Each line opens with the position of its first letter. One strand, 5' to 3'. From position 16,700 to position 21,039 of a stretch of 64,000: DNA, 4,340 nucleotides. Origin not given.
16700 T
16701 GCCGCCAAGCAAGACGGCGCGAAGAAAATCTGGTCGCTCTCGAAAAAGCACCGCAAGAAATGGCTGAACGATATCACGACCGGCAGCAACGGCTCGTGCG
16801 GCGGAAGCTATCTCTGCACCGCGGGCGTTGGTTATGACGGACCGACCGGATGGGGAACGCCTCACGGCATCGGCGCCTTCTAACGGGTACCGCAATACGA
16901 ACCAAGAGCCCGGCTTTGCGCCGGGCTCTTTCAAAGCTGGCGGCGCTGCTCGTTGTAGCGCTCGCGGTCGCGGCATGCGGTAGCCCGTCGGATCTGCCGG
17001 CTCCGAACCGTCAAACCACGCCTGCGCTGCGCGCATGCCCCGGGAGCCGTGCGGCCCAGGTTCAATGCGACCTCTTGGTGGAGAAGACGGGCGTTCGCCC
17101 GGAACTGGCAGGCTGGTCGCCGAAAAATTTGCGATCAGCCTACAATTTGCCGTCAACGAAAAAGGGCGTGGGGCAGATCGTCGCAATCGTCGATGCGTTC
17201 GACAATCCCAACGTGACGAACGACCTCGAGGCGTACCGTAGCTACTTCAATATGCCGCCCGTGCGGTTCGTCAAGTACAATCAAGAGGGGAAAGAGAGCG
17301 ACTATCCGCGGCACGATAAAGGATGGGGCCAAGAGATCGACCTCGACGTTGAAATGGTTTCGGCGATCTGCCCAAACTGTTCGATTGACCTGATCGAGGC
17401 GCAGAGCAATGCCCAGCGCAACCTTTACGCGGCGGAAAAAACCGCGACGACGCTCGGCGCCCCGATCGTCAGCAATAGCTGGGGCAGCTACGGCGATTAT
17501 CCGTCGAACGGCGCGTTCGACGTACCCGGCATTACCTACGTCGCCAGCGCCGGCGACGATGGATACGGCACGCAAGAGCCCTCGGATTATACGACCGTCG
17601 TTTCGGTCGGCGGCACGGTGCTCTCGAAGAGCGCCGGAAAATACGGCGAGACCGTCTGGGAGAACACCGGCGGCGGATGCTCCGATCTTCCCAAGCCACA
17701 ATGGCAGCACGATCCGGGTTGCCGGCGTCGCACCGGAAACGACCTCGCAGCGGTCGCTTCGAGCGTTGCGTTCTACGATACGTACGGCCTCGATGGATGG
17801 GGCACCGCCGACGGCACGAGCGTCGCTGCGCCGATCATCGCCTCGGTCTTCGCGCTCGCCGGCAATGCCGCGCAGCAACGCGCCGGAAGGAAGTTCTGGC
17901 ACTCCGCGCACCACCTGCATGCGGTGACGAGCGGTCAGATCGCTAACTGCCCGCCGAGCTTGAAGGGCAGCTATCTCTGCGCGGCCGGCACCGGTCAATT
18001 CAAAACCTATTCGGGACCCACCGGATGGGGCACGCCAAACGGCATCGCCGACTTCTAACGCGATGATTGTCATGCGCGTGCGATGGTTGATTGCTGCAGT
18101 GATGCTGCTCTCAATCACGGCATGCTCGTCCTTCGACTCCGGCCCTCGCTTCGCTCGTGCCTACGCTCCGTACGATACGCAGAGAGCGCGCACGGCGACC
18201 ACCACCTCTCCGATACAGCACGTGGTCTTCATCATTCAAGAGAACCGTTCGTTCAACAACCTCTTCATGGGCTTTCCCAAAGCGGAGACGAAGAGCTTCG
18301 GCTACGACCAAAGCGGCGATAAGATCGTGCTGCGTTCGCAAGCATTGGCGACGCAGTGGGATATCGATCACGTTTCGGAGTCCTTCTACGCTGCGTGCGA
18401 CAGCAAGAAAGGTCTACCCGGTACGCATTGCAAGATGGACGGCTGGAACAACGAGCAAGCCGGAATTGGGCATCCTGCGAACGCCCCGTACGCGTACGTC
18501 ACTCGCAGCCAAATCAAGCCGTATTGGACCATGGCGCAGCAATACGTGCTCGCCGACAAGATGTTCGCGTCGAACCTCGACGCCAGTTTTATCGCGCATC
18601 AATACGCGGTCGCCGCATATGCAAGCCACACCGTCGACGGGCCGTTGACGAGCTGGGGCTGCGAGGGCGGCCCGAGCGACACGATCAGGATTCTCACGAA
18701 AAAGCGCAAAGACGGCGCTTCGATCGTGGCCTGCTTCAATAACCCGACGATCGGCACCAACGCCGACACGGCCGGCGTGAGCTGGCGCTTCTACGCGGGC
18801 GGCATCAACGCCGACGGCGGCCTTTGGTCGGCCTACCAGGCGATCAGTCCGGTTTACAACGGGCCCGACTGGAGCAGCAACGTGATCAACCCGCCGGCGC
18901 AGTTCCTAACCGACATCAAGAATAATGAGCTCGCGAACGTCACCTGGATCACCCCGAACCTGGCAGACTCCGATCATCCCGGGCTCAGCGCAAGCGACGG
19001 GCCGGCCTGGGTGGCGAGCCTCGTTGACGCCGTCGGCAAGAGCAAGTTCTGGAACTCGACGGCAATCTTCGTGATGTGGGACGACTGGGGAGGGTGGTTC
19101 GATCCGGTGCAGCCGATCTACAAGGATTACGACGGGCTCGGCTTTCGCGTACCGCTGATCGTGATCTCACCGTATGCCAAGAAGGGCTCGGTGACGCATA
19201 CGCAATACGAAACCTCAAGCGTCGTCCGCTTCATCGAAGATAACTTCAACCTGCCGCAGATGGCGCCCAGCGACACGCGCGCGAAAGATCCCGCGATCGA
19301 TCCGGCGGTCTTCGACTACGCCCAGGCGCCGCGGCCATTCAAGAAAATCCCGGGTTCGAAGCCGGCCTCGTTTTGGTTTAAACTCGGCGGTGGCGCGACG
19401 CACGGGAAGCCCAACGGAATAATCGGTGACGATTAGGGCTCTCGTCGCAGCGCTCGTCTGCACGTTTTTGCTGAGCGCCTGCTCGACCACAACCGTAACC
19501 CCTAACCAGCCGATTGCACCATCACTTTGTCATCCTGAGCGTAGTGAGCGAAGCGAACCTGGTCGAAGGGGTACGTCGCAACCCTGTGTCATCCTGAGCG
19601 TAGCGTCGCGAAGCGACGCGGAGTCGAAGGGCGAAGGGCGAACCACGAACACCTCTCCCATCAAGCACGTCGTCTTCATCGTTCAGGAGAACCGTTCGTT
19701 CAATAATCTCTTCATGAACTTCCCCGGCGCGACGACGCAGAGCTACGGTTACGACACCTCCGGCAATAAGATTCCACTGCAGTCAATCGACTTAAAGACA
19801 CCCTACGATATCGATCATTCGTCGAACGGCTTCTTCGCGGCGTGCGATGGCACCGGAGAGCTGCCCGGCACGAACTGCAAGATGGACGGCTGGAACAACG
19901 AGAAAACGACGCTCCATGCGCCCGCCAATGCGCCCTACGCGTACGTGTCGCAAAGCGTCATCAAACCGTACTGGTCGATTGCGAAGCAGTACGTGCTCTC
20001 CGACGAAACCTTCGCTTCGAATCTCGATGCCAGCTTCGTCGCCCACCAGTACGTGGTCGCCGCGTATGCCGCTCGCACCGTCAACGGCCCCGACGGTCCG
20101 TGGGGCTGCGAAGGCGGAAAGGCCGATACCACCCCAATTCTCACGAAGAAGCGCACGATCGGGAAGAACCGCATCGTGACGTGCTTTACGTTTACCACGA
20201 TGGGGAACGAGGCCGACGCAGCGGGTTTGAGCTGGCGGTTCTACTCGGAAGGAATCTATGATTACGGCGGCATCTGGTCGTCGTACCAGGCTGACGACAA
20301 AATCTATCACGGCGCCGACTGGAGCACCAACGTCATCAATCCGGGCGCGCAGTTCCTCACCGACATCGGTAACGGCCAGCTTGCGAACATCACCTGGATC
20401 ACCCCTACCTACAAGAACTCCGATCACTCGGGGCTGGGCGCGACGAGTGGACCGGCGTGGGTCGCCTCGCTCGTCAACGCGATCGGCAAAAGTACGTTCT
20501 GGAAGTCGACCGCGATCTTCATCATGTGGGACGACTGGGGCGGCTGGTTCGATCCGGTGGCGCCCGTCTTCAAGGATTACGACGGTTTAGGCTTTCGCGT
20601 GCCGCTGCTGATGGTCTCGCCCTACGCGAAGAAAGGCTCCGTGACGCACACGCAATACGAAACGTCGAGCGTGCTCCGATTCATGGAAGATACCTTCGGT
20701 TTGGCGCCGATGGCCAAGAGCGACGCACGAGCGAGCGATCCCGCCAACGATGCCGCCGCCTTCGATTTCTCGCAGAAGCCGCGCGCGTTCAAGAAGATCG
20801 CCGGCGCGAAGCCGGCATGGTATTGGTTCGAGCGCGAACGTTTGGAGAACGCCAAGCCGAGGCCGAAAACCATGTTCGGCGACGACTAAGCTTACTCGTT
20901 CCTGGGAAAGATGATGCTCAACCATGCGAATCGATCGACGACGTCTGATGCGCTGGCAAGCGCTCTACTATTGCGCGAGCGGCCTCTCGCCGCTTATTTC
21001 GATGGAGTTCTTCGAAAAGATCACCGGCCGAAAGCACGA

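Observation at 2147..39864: Eighteen intact AcpA/phospholipase-C-like phosphoesterase lipoprotein paralogs packed into about 38 kb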

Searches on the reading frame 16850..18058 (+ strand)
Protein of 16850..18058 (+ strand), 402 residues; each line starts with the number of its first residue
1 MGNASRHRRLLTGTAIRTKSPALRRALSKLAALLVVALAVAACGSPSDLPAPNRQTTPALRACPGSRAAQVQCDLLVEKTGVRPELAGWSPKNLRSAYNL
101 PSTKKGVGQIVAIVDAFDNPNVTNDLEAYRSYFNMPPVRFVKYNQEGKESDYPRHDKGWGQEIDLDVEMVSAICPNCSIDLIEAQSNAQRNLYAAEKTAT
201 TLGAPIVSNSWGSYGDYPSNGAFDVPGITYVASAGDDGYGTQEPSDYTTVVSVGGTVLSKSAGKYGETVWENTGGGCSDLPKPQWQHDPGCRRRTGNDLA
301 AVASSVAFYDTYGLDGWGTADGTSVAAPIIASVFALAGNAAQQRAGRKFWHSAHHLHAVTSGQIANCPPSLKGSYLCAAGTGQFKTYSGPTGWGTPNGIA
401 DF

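Call 32: search_protein_families(library=pfam, proteins=[window:16850-18058:+], max_evalue=0.01)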
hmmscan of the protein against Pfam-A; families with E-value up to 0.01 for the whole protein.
window:16850-18058:+ (402 aa): 1 family
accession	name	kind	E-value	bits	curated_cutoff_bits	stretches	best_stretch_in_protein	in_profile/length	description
PF00082.27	Peptidase_S8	-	1e-06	28.7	21.8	1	171-349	75-260/288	Subtilase family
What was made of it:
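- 13160..18058 (+): Four tandem paralogous sedolisin/kumamolisin-like (S53) lipoprotein peptidase genes inside the array (longest ORFs 13160-14323, 14337-15530, 15603-16883, 16850-18058). Pfam Peptidase_S8, weak (call 32).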

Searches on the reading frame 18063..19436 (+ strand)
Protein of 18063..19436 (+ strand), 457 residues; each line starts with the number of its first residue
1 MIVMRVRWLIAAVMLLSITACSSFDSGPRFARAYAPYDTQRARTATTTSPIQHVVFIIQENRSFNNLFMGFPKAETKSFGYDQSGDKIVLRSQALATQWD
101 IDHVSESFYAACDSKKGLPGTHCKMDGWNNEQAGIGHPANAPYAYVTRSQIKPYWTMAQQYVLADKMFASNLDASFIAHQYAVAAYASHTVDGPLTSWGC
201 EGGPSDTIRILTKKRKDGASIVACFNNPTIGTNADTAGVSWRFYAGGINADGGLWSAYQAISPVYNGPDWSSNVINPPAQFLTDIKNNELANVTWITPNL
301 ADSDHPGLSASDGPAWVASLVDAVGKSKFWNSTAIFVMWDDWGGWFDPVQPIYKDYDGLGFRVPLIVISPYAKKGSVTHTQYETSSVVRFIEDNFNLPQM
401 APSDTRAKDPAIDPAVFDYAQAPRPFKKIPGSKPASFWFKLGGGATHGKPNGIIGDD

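Call 8: search_protein_families(library=pfam, proteins=[window:18063-19436:+])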
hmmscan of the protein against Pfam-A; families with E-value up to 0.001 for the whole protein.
window:18063-19436:+ (457 aa): 1 family
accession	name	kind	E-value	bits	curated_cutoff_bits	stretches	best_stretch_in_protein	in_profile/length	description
PF04185.19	Phosphoesterase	-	2e-57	195.4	23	1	51-398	1-356/356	Phosphoesterase family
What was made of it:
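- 18063..19436 (+): c07, clade C PF04185 lipoprotein (457 aa). PF04185 E 2e-57 (call 8).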

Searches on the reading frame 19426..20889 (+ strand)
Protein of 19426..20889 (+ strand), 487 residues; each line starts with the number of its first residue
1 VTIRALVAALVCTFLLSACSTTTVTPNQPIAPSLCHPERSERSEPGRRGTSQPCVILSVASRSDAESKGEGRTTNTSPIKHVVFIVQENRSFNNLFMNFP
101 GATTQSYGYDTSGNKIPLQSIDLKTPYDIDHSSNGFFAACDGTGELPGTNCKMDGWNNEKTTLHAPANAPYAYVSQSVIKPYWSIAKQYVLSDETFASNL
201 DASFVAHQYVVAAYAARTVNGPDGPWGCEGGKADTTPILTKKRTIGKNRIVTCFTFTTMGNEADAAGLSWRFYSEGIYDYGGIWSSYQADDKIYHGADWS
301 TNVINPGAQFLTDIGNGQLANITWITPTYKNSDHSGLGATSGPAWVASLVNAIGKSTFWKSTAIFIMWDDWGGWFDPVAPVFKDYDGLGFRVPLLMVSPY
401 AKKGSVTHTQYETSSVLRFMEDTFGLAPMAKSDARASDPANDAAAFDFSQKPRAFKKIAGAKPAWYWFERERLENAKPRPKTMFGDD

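Call 8: search_protein_families(library=pfam, proteins=[window:19426-20889:+])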
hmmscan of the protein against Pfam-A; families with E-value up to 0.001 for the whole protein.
window:19426-20889:+ (487 aa): 1 family
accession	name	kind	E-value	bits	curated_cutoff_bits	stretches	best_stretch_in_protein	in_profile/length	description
PF04185.19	Phosphoesterase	-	8e-53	180.3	23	1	79-426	1-355/356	Phosphoesterase family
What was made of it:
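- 19426..20889 (+): c08, clade C PF04185 lipoprotein (487 aa) whose tether is lengthened by two in-frame REP/MITE-like repeat units. PF04185 E 8e-53 (call 8).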
